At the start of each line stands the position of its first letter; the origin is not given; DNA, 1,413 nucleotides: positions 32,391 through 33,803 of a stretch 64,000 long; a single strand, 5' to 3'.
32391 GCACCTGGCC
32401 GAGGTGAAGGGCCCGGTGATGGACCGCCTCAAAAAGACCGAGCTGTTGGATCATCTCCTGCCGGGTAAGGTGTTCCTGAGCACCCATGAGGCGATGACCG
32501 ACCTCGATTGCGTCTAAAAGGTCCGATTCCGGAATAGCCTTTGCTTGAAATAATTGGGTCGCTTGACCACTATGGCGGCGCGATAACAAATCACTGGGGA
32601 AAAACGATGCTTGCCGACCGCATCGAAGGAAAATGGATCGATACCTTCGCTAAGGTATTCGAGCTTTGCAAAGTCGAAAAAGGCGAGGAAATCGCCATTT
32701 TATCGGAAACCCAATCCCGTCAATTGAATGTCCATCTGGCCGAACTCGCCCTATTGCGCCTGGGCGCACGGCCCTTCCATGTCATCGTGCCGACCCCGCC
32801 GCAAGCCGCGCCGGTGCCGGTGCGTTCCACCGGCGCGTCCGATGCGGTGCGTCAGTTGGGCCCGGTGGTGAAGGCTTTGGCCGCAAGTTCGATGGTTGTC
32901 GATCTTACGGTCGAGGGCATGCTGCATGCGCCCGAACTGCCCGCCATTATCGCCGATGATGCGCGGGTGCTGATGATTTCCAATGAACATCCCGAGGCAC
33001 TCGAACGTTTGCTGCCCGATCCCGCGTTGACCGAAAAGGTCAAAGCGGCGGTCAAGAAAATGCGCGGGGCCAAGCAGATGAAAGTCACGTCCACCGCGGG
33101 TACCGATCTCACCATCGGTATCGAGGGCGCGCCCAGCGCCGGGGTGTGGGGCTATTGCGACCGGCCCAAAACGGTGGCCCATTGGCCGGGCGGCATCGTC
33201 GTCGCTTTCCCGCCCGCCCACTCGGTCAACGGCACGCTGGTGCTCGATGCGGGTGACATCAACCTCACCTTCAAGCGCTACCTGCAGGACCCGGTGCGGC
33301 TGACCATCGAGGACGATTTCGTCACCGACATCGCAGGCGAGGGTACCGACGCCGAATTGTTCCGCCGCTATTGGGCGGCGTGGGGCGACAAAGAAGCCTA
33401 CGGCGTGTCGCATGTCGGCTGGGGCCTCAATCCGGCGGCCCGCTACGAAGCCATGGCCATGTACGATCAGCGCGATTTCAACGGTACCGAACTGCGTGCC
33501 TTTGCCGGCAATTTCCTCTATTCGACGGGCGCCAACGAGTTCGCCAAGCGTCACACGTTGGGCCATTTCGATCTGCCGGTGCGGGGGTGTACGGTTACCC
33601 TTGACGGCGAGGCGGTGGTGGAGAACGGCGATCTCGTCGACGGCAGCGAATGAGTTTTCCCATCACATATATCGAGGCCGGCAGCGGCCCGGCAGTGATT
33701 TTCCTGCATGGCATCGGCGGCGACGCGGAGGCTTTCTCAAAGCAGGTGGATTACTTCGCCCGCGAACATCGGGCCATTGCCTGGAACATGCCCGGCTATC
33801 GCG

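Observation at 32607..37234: Orphan nicX-nicD-like pair welded to an ACAD-fold flavoprotein and a CoA ligase: candidate hybrid heterocycle/organosulfur pathway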

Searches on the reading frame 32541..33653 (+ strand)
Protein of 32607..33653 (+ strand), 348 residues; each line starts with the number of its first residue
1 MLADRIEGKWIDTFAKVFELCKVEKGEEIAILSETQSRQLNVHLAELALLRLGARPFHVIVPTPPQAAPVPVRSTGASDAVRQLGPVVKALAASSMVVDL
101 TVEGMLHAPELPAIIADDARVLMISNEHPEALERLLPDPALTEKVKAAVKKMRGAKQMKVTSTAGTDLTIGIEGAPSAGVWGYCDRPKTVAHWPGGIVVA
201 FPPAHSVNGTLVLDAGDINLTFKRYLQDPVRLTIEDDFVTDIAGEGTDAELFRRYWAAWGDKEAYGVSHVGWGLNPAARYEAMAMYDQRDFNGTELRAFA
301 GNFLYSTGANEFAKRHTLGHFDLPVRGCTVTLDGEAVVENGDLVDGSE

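Call 4: search_protein_families(library=pfam, proteins=[window:32607-33653:+])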
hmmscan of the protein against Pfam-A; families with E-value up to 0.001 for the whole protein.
window:32607-33653:+ (348 aa): 0 families

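Call 5: search_protein_families(library=ncbifam, proteins=[window:32607-33653:+])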
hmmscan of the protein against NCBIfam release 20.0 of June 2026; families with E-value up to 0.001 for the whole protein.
window:32607-33653:+ (348 aa): 0 families

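Call 6: search_solved_structures(query=window:32607-33653:+, max_evalue=10, show_alignments=3)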
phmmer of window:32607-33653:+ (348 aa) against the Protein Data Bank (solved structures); distinct sequences matched with E-value up to 10: 1.
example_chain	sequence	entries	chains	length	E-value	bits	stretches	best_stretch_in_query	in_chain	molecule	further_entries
7cn3_A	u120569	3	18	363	4.7e-60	206.6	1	13-345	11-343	2,5-dihydroxypyridine 5,6-dioxygenase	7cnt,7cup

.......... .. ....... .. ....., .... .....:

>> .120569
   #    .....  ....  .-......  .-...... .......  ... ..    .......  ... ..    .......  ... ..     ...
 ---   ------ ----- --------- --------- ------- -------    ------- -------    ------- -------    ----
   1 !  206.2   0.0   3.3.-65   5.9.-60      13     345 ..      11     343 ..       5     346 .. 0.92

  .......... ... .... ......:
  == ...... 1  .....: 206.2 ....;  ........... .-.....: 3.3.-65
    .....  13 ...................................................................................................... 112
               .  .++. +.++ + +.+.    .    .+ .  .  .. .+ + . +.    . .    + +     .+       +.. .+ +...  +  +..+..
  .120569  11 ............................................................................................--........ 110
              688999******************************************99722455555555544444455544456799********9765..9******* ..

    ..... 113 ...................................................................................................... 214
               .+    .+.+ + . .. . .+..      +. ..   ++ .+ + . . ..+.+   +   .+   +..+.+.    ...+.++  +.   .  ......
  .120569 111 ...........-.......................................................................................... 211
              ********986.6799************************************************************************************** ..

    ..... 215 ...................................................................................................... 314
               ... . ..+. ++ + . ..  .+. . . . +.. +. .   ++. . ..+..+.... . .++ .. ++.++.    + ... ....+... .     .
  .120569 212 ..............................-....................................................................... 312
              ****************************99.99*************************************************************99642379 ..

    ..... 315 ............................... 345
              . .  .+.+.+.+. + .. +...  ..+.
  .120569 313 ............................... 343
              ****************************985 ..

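Call 7: search_protein_families(library=pfam, proteins=[window:32607-33653:+, window:32541-33653:+], max_evalue=10)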
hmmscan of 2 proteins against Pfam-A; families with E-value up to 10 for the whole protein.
window:32607-33653:+ (348 aa): 2 families
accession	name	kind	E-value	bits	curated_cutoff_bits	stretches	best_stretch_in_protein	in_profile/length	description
PF12354.14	Internalin_N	-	0.067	13.6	24.1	1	127-151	7-31/44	Bacterial adhesion/invasion protein N terminal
PF02073.20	Peptidase_M29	-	0.13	11.4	27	1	145-214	192-265/406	Thermophilic metalloprotease (M29)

window:32541-33653:+ (370 aa): 2 families
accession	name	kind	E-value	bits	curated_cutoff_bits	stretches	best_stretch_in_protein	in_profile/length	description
PF12354.14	Internalin_N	-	0.072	13.5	24.1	1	149-173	7-31/44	Bacterial adhesion/invasion protein N terminal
PF02073.20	Peptidase_M29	-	0.15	11.3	27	1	167-236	192-265/406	Thermophilic metalloprotease (M29)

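Call 9: find_homologous_proteins(query=window:32607-33653:+)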
Query window:32607-33653:+ (348 aa): 8000 proteins with E <= 0.001 among 8000 candidates; the best 120 are listed.
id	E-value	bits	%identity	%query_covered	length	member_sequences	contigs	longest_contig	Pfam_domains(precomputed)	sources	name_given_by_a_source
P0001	1.8e-232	788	100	100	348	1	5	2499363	PF26233.1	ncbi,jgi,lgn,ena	-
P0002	1.3e-190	651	82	99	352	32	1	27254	PF26233.1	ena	-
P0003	4.2e-184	629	79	99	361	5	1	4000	PF26233.1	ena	-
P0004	4.9e-183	626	81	99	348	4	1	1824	PF26233.1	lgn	-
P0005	9.5e-183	625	80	99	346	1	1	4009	PF26233.1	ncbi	-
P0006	1.1e-181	621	76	99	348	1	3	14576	PF26233.1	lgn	-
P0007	1.8e-181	621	78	99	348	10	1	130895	PF26233.1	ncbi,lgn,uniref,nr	ncbi:peptidase M29 [Roseibium aggregatum]|uniref:Peptidase M29 n=1 Tax=Roseibium aggregatum TaxID=18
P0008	1.5e-180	618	79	99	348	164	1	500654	PF26233.1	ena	-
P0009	4.3e-180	616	77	99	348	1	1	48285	PF26233.1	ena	-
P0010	7.1e-180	615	78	99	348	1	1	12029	PF26233.1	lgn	-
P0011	8.5e-180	615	77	99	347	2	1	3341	PF26233.1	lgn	-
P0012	8.8e-180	615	78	99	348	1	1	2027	PF26233.1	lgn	-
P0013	2.2e-179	614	77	99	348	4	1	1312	PF26233.1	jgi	jgi:2,5-dihydroxypyridine 5,6-dioxygenase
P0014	6.1e-179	612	79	99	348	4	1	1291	PF26233.1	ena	-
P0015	1.7e-178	611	78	99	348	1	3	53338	PF26233.1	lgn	-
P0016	5.9e-178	609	76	99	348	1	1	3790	PF26233.1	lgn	-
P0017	7.5e-178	609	76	99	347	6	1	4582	PF26233.1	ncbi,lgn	-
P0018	1.4e-177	608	76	99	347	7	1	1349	PF26233.1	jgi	jgi:2,5-dihydroxypyridine 5,6-dioxygenase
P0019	3.8e-177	606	78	99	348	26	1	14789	PF26233.1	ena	-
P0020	5.2e-177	606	76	99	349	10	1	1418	PF26233.1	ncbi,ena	-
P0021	5.5e-177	606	77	99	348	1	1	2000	PF26233.1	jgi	jgi:2,5-dihydroxypyridine 5,6-dioxygenase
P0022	6.9e-177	606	77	99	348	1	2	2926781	PF26233.1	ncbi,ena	-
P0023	1.0e-176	605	75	99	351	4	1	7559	PF26233.1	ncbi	-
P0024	2.5e-176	604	76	99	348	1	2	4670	PF26233.1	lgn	-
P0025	4.7e-176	603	76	99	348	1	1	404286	PF26233.1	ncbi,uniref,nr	ncbi:peptidase M29 [Roseibium sediminis]|uniref:peptidase M29 n=1 Tax=Roseibium sediminis TaxID=1775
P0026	4.8e-176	603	76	99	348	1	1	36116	PF26233.1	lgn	-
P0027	4.9e-176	603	75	99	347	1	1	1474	PF26233.1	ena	-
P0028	5.8e-176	603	77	99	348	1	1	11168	PF26233.1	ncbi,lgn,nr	ncbi:MAG: peptidase M29 [Rhodobacterales bacterium]|nr:peptidase M29 [Rhodobacterales bacterium]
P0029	1.0e-175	602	76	99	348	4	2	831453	PF26233.1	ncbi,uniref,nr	ncbi:hypothetical protein GCM10011316_02700 [Roseibium aquae]|uniref:Peptidase M29 n=1 Tax=Roseibium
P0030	1.9e-175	601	78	99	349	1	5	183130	PF26233.1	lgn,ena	-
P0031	2.8e-175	600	75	99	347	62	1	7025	PF26233.1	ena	-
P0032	3.8e-175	600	75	99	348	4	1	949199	PF26233.1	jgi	jgi:2,5-dihydroxypyridine 5,6-dioxygenase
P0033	4.9e-175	600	77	99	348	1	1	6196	PF26233.1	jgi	jgi:2,5-dihydroxypyridine 5,6-dioxygenase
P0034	6.1e-175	599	76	99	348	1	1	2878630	PF26233.1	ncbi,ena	-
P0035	9.3e-175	599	75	99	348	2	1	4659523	PF26233.1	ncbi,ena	-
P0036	3.5e-174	597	76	99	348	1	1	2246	PF26233.1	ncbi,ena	-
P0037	7.8e-174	596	76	99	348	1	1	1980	PF26233.1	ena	-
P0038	7.8e-174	596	75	99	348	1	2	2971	PF26233.1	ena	-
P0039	9.7e-174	595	76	99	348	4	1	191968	PF26233.1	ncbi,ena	-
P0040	1.3e-173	595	75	99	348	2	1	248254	PF26233.1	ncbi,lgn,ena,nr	ncbi:MAG: peptidase M29 [Roseibium sp.]|nr:peptidase M29 [Roseibium sp.]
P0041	2.5e-173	594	76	99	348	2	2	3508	PF26233.1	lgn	-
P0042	3.0e-173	594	77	99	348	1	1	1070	PF26233.1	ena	-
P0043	3.4e-173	593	76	99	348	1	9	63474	PF26233.1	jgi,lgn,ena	jgi:2,5-dihydroxypyridine 5,6-dioxygenase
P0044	9.2e-173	592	77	99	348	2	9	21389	PF26233.1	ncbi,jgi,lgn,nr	ncbi:MAG: peptidase M29 [Alphaproteobacteria bacterium]|nr:peptidase M29 [Alphaproteobacteria bacter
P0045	1.2e-172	592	76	99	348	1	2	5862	PF26233.1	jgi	jgi:2,5-dihydroxypyridine 5,6-dioxygenase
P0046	1.4e-172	591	76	99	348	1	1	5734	PF26233.1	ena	-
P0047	1.4e-172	591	76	99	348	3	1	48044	PF26233.1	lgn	-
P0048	2.0e-172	591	76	99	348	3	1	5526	PF26233.1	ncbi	-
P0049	2.2e-172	591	76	99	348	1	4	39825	PF26233.1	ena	-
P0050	2.4e-172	591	76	99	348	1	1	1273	PF26233.1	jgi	jgi:2,5-dihydroxypyridine 5,6-dioxygenase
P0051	4.1e-172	590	77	99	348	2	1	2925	PF26233.1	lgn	-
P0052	5.9e-172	589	74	100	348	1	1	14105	PF26233.1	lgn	-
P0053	6.0e-172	589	76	99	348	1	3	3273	PF26233.1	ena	-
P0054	7.9e-172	589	74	99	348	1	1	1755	PF26233.1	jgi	jgi:2,5-dihydroxypyridine 5,6-dioxygenase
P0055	9.5e-172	589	75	99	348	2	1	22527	PF26233.1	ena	-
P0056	1.0e-171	589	73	99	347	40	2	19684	PF26233.1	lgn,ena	-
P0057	1.2e-171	588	76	99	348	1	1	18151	PF26233.1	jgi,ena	-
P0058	3.9e-171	587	76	99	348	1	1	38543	PF26233.1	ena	-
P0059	4.9e-171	586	75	99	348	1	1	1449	PF26233.1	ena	-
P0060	5.0e-171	586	73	99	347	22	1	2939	PF26233.1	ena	-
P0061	1.2e-170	585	76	99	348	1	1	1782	PF26233.1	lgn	-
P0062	1.2e-170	585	74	99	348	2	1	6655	PF26233.1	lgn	-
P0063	1.3e-170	585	75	99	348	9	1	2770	PF26233.1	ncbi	-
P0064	1.7e-170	585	76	99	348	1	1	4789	PF26233.1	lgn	-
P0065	3.0e-170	584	74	99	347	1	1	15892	PF26233.1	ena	-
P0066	4.7e-170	583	75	99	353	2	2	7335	PF26233.1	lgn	-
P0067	4.9e-170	583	74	99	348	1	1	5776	PF26233.1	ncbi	-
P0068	5.4e-170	583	73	99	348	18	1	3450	PF26233.1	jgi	jgi:2,5-dihydroxypyridine 5,6-dioxygenase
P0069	5.9e-170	583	75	99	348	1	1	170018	PF26233.1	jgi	-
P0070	7.1e-170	583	75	99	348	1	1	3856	PF26233.1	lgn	-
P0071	1.5e-169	581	74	99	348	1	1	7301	PF26233.1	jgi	jgi:2,5-dihydroxypyridine 5,6-dioxygenase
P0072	1.6e-169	581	73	99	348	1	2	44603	PF26233.1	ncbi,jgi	-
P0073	4.1e-169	580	74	99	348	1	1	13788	PF26233.1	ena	-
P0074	5.4e-169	580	74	99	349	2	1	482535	PF26233.1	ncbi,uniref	ncbi:2,5-dihydroxypyridine 5,6-dioxygenase [Fodinicurvata sp. EGI_FJ10296]|uniref:2,5-dihydroxypyrid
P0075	1.0e-168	579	73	99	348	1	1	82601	PF26233.1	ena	-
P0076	1.2e-168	579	76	99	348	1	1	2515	PF26233.1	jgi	jgi:2,5-dihydroxypyridine 5,6-dioxygenase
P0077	1.4e-168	578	72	99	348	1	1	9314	PF26233.1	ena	-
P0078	2.0e-168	578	73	99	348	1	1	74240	PF26233.1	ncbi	-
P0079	2.1e-168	578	73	99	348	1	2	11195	PF26233.1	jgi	jgi:2,5-dihydroxypyridine 5,6-dioxygenase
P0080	3.0e-168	577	74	99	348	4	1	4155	PF26233.1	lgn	-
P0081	3.4e-168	577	73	99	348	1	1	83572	PF26233.1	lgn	-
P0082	5.0e-168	576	73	99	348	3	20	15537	PF26233.1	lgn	-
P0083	5.0e-168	576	73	99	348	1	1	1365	PF26233.1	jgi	jgi:2,5-dihydroxypyridine 5,6-dioxygenase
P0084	5.8e-168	576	76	99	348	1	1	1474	PF26233.1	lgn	-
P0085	5.9e-168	576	72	98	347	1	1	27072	PF26233.1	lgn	-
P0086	9.5e-168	576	72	99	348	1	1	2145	PF26233.1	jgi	jgi:2,5-dihydroxypyridine 5,6-dioxygenase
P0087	1.1e-167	575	72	99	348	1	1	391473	PF26233.1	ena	-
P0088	1.8e-167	575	72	99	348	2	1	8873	PF26233.1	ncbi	ncbi:MAG: peptidase M29 [Alphaproteobacteria bacterium]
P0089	2.0e-167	574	72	99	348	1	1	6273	PF26233.1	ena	-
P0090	2.1e-167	574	74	99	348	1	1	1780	PF26233.1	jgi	jgi:2,5-dihydroxypyridine 5,6-dioxygenase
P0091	2.1e-167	574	76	99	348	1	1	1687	PF26233.1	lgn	-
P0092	2.6e-167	574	75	99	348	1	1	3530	PF26233.1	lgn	-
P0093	2.8e-167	574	73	99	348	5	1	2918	PF26233.1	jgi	-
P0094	3.4e-167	574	73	99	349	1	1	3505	PF26233.1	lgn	-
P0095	3.5e-167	574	73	99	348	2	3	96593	PF26233.1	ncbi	-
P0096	4.3e-167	573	73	99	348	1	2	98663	PF26233.1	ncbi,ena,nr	ncbi:MAG: peptidase M29 [Alphaproteobacteria bacterium]|nr:peptidase M29 [Alphaproteobacteria bacter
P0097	5.4e-167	573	72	99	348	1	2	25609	PF26233.1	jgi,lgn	jgi:2,5-dihydroxypyridine 5,6-dioxygenase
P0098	6.4e-167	573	71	99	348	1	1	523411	PF26233.1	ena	-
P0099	8.8e-167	572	73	100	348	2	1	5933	PF26233.1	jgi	jgi:2,5-dihydroxypyridine 5,6-dioxygenase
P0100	9.7e-167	572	72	99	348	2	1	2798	PF26233.1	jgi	jgi:2,5-dihydroxypyridine 5,6-dioxygenase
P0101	1.2e-166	572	74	98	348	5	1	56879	PF26233.1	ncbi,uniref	ncbi:2,5-dihydroxypyridine 5,6-dioxygenase [Ferrovibrio terrae]|uniref:2,5-dihydroxypyridine 5,6-dio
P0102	1.3e-166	572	73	99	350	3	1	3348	PF26233.1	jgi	jgi:2,5-dihydroxypyridine 5,6-dioxygenase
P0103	1.7e-166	571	72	99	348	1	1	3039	PF26233.1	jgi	jgi:2,5-dihydroxypyridine 5,6-dioxygenase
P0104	2.0e-166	571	72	99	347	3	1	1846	PF26233.1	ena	-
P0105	2.0e-166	571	73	99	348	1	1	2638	PF26233.1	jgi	jgi:2,5-dihydroxypyridine 5,6-dioxygenase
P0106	2.7e-166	571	72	99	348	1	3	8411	PF26233.1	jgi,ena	-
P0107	3.2e-166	571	72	99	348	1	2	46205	PF26233.1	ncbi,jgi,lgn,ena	-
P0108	5.8e-166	570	72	99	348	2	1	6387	PF26233.1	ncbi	-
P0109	7.2e-166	569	73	99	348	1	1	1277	PF26233.1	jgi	jgi:2,5-dihydroxypyridine 5,6-dioxygenase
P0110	9.5e-166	569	72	99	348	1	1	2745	PF26233.1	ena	-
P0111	1.0e-165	569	73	99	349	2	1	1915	PF26233.1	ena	-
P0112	1.3e-165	569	74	99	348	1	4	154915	PF26233.1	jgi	jgi:2,5-dihydroxypyridine 5,6-dioxygenase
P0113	1.4e-165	568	74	99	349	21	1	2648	PF26233.1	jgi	jgi:2,5-dihydroxypyridine 5,6-dioxygenase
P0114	1.8e-165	568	73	99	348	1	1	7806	PF26233.1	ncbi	-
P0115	2.0e-165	568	73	99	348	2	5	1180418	PF26233.1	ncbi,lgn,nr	ncbi:2,5-dihydroxypyridine 5,6-dioxygenase [bacterium HR40]|nr:2,5-dihydroxypyridine 5,6-dioxygenase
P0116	2.0e-165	568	72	99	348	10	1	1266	PF26233.1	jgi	jgi:2,5-dihydroxypyridine 5,6-dioxygenase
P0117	2.2e-165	568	73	99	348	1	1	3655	PF26233.1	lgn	-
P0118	2.4e-165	568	72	99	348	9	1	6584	PF26233.1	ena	-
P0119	2.7e-165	567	72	99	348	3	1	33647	PF26233.1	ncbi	-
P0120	2.8e-165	567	71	99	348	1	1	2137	PF26233.1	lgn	-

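Call 10: find_related_loci(query=window:32607-33653:+, collection=genome_contigs, flank=9000)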
Query window:32607-33653:+ (348 aa) in genome_contigs; peptide patterns used: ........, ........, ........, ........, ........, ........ (x = any residue, [..] = any of these).
270 stretches matched a pattern; 182 encode a relative of the query (tblastn E <= 1e-3); the best 80 are kept; 80 distinct loci.
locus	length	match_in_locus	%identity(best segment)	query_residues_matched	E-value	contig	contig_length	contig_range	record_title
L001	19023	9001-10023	82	1-341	0e+0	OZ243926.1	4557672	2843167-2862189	MAG: Rhodospirillales bacterium isolate f3036996-ea91-419f-bf8b-46094c79dfb2 genome assembly, chromosome: 1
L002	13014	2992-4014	82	1-341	0e+0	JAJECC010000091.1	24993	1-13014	MAG: Rhodospirillales bacterium isolate jk18x9bins.84 k141_402157, whole genome shotgun sequence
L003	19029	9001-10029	82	1-343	0e+0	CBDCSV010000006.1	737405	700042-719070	MAG: Rhodospirillales bacterium isolate 4a57bf92-28fb-45f7-8c73-8ba1c5cb0e23 genome assembly, contig: contig_6, whole ge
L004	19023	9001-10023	82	1-341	0e+0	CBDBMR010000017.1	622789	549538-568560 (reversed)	MAG: Rhodospirillales bacterium isolate e27e2cbc-abdb-4762-b094-4e72ea50ec95 genome assembly, contig: contig_17, whole g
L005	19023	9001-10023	81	1-341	0e+0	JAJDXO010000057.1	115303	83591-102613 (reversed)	MAG: Rhodospirillales bacterium isolate jk18x27bins.37 k141_324683, whole genome shotgun sequence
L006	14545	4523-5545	82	1-341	0e+0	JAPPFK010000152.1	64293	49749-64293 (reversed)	MAG: Rhodospirillales bacterium isolate RHO1_bin_29 NODE_1012_length_64293_cov_7.052072, whole genome shotgun sequence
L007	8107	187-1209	82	1-341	0e+0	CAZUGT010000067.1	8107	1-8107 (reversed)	MAG TPA_asm: uncultured Rhodospirillaceae bacterium isolate SRP338948_co1_27 genome assembly, contig: k141_134751, whole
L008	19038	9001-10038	80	1-346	0e+0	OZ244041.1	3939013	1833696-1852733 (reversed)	MAG: Alphaproteobacteria bacterium isolate f7210445-354a-4bb2-b242-0c6f4feb337f genome assembly, chromosome: 1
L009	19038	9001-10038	81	1-346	0e+0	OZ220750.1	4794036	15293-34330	MAG: Alphaproteobacteria bacterium isolate e85b98a5-d515-444b-a553-27111d8e7dd0 genome assembly, chromosome: 1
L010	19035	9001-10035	80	1-345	0e+0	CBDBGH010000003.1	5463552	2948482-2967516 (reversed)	MAG: Alphaproteobacteria bacterium isolate b99f4e08-eaad-4535-8bab-8af14a35acd4 genome assembly, contig: contig_2, whole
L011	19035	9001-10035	79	1-345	0e+0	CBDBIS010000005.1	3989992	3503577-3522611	MAG: Alphaproteobacteria bacterium isolate 1c27fcd0-475b-40ea-bcc6-78b425081152 genome assembly, contig: contig_5, whole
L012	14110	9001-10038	79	1-346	0e+0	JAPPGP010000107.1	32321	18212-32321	MAG: Defluviicoccus sp. isolate RHO1_bin_59 NODE_2544_length_32321_cov_33.403676, whole genome shotgun sequence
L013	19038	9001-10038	79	1-346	0e+0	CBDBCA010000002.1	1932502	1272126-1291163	MAG: Alphaproteobacteria bacterium isolate 48c0c1bc-ee5b-4fda-b559-4fcb29a961b4 genome assembly, contig: contig_2, whole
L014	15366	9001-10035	79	1-345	0e+0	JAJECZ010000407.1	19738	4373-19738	MAG: Alphaproteobacteria bacterium isolate jk18xAbins.48 k141_775440, whole genome shotgun sequence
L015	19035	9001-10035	79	1-345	0e+0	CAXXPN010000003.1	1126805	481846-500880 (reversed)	MAG: Alphaproteobacteria bacterium isolate 777528ef-fd8a-40bb-88bf-29da65da1541 genome assembly, contig: contig_3, whole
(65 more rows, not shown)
